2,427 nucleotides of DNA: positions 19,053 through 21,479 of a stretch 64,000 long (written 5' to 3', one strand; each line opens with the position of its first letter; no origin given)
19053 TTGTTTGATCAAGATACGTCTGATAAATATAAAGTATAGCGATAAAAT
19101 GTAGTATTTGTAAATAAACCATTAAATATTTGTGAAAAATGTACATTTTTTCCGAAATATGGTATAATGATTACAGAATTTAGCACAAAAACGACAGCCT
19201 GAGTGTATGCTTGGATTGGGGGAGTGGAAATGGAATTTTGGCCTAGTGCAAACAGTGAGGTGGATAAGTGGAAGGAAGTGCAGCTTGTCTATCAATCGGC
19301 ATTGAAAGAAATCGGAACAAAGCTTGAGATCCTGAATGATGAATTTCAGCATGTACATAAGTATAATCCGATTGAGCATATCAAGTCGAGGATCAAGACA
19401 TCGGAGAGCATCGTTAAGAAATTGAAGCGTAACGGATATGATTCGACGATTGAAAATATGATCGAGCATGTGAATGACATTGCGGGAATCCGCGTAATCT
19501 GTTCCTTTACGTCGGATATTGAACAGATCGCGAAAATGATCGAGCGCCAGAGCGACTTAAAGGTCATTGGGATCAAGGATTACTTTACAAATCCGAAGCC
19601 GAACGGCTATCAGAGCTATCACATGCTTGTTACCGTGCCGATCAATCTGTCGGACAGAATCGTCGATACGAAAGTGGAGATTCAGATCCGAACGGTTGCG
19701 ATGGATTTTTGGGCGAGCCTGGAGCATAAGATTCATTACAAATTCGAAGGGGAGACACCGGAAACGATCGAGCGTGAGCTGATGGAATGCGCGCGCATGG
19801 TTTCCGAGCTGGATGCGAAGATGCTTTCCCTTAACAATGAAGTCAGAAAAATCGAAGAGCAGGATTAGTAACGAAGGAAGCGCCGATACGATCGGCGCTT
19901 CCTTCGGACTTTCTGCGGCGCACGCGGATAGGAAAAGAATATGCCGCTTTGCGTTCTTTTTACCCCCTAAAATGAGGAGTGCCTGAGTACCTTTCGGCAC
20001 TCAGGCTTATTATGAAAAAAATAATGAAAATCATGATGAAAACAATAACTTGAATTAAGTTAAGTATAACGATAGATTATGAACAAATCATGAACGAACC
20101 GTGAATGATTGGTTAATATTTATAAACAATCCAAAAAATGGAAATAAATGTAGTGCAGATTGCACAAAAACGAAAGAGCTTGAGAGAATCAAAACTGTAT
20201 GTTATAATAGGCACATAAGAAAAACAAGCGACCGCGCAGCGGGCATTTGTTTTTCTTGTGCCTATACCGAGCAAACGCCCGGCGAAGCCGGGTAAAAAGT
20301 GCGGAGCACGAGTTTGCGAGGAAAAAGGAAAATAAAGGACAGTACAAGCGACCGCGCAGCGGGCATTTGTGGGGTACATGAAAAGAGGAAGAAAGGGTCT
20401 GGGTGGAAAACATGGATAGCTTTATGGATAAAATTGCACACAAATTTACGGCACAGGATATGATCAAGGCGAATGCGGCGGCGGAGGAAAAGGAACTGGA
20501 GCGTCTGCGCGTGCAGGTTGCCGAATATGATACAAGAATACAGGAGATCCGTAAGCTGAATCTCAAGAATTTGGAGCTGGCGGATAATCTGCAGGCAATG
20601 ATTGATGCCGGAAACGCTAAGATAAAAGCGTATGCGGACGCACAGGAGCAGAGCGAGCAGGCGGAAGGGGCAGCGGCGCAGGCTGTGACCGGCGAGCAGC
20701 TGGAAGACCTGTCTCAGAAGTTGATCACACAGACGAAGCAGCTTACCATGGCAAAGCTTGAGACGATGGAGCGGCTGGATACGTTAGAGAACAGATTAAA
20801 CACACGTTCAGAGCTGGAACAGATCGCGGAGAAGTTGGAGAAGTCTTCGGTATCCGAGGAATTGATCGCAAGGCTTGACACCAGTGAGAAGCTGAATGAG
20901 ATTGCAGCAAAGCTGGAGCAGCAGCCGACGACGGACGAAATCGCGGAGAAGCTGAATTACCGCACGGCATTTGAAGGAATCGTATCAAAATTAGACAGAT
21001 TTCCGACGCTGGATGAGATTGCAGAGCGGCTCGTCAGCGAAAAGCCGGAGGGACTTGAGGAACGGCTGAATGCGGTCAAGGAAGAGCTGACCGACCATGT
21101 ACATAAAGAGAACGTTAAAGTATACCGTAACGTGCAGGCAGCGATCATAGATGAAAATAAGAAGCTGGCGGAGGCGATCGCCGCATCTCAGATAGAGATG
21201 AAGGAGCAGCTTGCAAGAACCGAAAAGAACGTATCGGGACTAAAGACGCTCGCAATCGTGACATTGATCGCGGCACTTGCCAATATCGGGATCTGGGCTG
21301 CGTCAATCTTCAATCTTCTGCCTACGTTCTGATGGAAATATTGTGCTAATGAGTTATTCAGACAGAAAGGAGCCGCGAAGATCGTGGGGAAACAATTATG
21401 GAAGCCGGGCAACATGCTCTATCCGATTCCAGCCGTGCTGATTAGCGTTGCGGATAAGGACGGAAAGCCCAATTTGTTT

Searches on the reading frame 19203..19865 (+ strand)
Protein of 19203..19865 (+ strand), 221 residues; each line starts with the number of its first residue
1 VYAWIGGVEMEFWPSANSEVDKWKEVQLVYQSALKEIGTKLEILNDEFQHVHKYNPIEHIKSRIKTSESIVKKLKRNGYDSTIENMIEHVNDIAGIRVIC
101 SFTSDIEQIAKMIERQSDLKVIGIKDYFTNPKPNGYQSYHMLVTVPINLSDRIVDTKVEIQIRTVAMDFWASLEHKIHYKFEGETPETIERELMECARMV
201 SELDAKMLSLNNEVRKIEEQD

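Call 19: search_protein_families(library=pfam, proteins=[window:19203-19865:+], max_evalue=0.001)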
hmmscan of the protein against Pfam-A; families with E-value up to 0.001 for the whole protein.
window:19203-19865:+ (221 aa): 1 family
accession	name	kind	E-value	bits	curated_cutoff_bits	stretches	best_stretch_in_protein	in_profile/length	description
PF04607.23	RelA_SpoT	-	3.1e-33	114.9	27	1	62-182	1-111/113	Region found in RelA / SpoT proteins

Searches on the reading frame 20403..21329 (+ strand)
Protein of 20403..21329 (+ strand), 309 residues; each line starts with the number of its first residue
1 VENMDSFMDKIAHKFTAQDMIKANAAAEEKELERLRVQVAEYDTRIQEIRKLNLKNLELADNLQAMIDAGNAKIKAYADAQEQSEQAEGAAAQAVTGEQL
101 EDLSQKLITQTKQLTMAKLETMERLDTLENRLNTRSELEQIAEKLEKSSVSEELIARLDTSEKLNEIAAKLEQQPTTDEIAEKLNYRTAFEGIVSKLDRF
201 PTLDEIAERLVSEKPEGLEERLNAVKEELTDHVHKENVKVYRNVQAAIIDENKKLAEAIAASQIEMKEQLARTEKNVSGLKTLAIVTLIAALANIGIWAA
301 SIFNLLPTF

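Call 19: search_protein_families(library=pfam, proteins=[window:20403-21329:+], max_evalue=0.001)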
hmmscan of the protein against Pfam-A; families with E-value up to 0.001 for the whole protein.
window:20403-21329:+ (309 aa): 1 family
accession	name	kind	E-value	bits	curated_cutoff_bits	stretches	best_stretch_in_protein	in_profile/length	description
PF04539.22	Sigma70_r3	-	0.00056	20.4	25.3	0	166-185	12-31/78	Sigma-70 region 3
